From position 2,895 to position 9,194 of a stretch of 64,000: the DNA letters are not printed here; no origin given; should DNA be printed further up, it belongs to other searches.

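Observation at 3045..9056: Adhesin-like giant protein of about 2000 aa built from about eight degenerate 200-aa Thr/Gly-rich repeats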

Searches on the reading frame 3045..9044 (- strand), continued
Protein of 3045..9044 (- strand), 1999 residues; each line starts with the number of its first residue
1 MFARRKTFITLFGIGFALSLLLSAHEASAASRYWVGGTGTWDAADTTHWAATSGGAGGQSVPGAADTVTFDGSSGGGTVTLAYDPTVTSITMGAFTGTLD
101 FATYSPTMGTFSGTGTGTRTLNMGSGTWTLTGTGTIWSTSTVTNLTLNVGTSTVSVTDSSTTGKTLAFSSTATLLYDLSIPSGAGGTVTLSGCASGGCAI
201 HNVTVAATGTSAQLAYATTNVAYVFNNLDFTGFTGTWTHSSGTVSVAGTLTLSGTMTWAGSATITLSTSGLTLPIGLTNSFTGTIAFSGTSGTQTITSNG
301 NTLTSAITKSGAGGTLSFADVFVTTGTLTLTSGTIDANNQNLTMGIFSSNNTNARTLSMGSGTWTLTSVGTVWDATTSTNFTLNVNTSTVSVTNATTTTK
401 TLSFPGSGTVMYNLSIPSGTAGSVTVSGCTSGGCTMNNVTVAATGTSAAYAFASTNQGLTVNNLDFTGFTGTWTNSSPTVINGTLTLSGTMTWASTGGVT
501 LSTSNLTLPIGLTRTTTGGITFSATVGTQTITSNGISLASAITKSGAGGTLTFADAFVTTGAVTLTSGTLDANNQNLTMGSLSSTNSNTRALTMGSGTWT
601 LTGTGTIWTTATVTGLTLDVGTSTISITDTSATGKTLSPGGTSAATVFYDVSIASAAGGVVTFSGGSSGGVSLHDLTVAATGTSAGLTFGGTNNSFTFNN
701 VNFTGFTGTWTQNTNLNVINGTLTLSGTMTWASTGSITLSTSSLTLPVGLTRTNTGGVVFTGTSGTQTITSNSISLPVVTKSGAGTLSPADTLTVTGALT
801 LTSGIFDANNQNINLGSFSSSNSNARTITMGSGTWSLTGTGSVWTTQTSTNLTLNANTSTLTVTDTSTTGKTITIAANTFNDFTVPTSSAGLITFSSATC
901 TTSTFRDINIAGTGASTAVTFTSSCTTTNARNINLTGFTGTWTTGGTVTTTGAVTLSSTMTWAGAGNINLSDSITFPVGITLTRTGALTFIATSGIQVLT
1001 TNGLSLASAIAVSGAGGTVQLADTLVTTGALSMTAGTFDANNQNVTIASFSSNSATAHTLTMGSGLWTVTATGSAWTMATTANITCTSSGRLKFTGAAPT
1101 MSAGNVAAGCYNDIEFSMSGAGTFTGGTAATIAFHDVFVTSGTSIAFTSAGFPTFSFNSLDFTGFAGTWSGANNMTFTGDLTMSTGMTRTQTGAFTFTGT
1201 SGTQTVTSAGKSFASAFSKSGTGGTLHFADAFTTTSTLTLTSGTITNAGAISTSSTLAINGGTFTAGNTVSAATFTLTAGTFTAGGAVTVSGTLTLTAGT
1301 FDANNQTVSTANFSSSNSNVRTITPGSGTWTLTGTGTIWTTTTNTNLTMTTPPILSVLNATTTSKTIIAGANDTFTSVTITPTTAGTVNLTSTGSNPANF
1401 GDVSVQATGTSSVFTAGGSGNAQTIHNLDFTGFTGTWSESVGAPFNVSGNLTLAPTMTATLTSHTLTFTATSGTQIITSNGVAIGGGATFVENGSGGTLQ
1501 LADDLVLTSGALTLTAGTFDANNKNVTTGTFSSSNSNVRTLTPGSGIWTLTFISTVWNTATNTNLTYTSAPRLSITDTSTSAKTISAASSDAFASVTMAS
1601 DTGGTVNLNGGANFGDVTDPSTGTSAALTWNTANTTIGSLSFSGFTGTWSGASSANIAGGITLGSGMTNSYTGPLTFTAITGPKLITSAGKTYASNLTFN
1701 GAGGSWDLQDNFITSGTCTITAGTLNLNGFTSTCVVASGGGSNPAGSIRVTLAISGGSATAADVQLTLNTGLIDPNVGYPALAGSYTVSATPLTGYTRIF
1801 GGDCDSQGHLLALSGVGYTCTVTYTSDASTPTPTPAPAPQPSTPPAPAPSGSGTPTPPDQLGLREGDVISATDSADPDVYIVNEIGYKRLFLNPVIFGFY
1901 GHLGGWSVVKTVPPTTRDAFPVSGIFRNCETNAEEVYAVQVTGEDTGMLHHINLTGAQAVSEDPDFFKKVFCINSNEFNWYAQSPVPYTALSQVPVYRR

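Call 93: find_encoding_contigs(protein=P0006, flank=9000, max_places=1)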
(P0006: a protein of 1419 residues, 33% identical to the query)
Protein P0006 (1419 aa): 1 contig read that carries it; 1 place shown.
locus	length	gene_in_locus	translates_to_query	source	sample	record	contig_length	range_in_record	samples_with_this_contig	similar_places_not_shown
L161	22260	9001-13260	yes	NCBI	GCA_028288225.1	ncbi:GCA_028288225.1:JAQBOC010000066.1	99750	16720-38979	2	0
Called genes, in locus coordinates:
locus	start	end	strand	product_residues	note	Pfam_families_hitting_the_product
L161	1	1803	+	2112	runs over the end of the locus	-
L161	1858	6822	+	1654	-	-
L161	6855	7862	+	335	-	-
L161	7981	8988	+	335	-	-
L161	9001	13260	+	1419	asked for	-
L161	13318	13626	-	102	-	-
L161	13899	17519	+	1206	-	PF00165:HTH_AraC (faint), PF12833:HTH_18, PF12704:MacB_PCD, PF02687:FtsX, PF12704:MacB_PCD, PF02687:FtsX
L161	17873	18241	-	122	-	PF01638:HxlR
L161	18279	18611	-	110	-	PF12680:SnoaL_2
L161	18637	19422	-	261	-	PF00106:adh_short, PF13561:adh_short_C2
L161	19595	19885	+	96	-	PF00005:ABC_tran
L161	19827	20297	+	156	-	PF08327:AHSA1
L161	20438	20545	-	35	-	-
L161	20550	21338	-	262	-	PF14054:DUF4249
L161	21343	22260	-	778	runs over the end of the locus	PF13620:CarboxypepD_reg, PF13715:CarbopepD_reg_2, PF07715:Plug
